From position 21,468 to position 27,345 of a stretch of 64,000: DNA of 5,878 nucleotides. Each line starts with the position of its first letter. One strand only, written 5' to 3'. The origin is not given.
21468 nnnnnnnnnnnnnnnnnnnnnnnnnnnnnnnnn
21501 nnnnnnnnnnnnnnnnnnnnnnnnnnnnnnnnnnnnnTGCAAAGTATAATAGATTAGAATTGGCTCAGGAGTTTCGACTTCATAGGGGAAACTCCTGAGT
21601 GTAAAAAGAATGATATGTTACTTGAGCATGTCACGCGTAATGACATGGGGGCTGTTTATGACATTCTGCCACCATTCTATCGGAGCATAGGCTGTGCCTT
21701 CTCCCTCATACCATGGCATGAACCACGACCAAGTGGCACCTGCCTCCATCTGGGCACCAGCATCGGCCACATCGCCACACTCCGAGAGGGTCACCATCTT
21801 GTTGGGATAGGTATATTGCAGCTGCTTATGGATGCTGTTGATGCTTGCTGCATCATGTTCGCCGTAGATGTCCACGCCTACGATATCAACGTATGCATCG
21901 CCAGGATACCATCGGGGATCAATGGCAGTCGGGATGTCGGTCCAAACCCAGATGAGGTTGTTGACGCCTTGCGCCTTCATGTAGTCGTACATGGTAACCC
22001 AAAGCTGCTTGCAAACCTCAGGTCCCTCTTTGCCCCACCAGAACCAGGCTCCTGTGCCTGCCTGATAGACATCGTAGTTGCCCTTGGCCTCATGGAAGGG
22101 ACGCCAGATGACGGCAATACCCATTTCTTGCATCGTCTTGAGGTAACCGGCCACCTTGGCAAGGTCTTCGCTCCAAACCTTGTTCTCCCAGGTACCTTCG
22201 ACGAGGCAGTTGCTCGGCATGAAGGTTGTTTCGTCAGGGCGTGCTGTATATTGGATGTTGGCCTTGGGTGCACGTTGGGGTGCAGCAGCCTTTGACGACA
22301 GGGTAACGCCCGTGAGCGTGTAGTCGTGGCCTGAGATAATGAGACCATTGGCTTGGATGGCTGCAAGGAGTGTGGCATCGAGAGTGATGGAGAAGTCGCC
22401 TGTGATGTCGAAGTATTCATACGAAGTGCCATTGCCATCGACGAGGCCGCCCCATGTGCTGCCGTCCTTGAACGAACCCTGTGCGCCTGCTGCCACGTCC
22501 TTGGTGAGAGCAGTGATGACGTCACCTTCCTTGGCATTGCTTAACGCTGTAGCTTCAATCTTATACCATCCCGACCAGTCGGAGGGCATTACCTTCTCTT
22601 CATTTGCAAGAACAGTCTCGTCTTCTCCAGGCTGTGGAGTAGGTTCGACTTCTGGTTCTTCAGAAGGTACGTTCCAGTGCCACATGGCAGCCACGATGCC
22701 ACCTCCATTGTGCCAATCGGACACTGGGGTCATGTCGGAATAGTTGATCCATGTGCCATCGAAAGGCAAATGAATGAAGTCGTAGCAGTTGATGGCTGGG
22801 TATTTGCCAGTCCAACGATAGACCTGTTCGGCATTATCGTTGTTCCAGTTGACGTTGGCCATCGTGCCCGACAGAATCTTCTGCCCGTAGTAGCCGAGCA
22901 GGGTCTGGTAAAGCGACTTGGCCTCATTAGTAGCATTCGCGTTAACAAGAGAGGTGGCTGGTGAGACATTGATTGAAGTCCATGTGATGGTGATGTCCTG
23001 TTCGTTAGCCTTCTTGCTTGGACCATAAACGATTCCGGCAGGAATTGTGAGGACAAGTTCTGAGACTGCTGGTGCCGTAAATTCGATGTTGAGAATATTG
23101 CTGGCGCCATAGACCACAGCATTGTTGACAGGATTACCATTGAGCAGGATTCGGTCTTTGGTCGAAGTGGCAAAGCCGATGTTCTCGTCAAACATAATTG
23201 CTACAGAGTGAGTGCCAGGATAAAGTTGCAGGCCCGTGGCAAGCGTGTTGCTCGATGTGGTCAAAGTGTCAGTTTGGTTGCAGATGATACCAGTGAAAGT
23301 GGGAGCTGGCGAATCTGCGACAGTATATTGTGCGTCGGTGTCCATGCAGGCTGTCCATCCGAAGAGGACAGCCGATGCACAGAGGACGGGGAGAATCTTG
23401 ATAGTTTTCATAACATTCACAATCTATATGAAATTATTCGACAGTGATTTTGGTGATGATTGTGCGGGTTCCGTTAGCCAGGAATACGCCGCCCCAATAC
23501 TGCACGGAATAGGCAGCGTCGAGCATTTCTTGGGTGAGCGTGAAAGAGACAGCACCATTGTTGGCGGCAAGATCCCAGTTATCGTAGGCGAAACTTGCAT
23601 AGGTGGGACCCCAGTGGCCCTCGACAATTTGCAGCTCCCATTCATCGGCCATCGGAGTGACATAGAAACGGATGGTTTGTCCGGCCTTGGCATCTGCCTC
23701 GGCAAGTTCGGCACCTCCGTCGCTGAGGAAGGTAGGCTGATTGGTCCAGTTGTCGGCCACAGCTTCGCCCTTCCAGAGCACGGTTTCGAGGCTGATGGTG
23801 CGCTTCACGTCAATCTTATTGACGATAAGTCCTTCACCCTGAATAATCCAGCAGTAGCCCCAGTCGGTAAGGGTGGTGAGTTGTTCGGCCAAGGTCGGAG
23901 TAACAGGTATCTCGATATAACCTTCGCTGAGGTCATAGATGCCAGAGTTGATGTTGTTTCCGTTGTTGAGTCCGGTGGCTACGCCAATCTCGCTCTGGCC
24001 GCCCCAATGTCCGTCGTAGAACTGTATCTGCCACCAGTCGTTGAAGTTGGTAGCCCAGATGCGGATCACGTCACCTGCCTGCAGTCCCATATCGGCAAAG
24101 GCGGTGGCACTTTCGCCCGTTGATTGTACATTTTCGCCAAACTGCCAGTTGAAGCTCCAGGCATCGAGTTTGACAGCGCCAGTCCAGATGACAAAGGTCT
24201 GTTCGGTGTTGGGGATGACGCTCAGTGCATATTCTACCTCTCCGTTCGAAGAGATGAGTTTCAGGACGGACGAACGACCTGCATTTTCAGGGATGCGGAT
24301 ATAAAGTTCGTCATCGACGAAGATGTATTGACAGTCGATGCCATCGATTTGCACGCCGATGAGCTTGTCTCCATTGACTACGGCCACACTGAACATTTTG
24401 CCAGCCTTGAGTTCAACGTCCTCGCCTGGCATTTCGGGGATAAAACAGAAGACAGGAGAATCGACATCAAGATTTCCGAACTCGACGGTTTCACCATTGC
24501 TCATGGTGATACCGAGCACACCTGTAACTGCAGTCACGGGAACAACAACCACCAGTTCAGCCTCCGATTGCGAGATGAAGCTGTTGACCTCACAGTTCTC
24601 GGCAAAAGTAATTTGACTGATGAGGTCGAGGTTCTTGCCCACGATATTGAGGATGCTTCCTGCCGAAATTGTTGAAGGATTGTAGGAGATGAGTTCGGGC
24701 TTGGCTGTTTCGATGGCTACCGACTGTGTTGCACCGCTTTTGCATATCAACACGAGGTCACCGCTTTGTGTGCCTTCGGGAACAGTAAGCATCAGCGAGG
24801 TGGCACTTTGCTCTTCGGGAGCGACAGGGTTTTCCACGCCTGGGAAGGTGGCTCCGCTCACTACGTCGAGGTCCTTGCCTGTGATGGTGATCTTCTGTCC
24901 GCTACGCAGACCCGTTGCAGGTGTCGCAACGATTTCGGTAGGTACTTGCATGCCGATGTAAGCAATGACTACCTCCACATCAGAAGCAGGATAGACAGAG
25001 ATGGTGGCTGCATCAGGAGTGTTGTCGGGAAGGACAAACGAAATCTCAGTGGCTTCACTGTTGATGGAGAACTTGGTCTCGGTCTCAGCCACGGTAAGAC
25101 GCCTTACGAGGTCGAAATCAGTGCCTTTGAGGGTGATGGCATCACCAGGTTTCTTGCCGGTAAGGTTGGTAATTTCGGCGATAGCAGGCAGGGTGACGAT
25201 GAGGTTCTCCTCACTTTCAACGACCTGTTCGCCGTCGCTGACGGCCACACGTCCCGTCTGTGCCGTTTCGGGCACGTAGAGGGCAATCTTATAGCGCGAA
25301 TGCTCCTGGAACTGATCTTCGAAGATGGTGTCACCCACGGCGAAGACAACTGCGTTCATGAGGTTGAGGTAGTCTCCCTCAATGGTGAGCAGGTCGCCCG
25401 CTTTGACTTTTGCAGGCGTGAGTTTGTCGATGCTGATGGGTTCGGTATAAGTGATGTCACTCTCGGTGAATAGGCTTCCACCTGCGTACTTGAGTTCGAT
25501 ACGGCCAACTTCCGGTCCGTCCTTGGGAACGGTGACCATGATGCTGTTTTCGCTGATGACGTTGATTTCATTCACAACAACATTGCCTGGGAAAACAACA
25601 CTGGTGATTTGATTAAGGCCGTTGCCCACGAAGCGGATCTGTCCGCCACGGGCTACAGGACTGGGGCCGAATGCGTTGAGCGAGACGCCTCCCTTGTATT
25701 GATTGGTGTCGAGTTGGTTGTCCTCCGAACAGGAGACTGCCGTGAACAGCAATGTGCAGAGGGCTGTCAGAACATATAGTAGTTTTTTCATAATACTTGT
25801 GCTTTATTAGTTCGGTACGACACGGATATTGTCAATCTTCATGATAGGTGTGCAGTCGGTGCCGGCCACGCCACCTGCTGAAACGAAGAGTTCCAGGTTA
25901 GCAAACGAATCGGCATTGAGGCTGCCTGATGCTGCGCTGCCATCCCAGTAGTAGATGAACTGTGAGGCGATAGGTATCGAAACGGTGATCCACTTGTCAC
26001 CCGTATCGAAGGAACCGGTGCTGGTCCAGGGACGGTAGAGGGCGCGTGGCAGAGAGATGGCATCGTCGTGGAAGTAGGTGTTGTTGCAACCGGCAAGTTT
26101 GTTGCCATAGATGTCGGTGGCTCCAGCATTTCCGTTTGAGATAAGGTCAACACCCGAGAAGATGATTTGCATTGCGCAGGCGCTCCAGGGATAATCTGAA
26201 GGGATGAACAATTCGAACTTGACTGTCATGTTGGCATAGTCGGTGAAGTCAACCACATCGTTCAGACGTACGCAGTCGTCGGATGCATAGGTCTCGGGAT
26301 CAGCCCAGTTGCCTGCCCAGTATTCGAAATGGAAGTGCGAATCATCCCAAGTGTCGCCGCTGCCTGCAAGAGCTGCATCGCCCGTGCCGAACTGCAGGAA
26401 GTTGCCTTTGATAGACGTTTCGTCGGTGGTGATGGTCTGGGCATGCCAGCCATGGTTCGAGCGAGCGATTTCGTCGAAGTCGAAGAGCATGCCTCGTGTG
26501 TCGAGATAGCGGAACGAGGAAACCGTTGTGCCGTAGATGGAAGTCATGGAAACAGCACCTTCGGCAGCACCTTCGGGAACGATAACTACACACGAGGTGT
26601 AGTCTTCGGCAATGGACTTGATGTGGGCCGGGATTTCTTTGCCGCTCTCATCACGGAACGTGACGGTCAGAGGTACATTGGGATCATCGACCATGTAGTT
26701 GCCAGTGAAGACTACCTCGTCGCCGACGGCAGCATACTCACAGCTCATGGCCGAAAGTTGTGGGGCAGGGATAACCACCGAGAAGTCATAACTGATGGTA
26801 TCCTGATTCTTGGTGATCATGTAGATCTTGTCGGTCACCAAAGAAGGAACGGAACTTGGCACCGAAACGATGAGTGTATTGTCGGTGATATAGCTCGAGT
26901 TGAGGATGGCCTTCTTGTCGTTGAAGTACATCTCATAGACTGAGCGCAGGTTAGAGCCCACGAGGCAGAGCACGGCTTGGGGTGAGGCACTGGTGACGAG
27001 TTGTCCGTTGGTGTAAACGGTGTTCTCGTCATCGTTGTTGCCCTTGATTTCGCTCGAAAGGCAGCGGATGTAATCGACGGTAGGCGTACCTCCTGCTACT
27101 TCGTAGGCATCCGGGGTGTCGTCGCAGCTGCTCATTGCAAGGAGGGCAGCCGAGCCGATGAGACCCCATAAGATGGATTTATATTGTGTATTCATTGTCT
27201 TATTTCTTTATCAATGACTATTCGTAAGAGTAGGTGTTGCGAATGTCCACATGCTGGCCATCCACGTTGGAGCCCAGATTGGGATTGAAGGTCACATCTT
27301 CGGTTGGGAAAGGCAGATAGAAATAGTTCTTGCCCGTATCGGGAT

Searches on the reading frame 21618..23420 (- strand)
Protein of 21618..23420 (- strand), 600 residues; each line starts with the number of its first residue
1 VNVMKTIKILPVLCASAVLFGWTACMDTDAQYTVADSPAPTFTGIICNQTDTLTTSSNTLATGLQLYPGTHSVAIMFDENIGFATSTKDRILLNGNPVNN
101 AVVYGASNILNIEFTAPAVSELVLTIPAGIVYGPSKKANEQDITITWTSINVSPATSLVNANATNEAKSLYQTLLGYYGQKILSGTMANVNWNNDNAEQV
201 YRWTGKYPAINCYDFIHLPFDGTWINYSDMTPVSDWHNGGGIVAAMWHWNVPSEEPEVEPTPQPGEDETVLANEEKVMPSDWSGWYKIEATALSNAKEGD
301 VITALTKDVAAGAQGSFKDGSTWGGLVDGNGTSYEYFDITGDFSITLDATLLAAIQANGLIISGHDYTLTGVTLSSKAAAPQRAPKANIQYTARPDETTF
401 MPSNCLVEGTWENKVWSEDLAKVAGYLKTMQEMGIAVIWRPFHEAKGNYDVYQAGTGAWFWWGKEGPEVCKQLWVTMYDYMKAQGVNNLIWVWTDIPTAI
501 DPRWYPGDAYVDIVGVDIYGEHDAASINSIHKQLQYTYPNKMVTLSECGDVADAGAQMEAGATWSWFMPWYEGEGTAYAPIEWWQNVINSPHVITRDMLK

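Call 12: search_protein_families(library=pfam, proteins=[window:21618-23420:-], max_evalue=0.001)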
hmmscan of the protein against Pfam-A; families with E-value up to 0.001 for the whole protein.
window:21618-23420:- (600 aa): 1 family
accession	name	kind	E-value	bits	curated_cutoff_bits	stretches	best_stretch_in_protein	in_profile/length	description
PF02156.21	Glyco_hydro_26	-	4.2e-46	158.2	20.2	2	410-597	126-310/311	Glycosyl hydrolase family 26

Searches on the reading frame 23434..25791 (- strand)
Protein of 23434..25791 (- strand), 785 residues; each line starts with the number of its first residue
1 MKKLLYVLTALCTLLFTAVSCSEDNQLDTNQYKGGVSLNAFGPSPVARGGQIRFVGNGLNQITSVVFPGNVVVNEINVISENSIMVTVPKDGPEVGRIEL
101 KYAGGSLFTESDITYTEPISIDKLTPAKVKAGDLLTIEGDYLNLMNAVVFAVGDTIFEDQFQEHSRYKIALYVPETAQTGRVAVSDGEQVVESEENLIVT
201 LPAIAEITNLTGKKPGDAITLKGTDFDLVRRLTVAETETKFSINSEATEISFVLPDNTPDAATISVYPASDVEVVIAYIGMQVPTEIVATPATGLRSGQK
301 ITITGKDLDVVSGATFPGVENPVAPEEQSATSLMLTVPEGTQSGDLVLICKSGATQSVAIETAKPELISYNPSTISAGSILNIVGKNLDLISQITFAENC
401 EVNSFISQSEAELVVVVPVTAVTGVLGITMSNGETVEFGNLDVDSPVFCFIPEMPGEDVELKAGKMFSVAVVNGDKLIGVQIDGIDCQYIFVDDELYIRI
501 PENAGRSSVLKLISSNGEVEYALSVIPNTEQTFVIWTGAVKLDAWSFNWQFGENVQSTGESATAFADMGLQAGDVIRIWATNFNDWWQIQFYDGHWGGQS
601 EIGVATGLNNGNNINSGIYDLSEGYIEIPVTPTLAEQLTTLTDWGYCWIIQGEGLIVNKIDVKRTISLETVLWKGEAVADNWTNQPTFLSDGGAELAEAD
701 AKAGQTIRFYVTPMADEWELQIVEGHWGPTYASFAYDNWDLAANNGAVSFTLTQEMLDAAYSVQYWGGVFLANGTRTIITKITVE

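Call 12: search_protein_families(library=pfam, proteins=[window:23434-25791:-], max_evalue=0.001)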
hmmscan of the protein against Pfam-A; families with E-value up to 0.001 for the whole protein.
window:23434-25791:- (785 aa): 1 family
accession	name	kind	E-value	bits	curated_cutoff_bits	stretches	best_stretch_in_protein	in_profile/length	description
PF01833.30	TIG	-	1.3e-20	73.6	20.9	0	365-434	1-72/84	IPT/TIG domain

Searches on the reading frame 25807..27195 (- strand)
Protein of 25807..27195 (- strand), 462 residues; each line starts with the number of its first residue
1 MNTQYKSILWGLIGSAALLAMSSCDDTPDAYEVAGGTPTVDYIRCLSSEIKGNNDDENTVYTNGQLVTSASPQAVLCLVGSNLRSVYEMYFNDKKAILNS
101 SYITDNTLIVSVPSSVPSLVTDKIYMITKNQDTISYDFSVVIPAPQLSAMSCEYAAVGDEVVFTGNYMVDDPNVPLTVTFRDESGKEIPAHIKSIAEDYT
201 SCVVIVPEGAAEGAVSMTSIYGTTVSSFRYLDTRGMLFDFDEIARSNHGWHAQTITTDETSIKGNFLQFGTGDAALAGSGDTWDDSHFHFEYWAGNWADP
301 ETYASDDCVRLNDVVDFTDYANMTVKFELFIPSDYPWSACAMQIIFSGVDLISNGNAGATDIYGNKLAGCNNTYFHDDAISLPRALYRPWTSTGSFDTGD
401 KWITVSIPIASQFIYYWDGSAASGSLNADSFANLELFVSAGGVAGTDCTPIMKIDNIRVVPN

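Call 12: search_protein_families(library=pfam, proteins=[window:25807-27195:-], max_evalue=0.001)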
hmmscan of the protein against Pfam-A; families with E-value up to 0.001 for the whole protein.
window:25807-27195:- (462 aa): 1 family
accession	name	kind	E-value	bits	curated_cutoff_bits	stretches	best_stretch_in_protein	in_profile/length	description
PF18329.7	SGBP_B_XBD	-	1.3e-41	143.2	26.4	1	230-461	1-186/186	Surface glycan-binding protein B xyloglucan binding domain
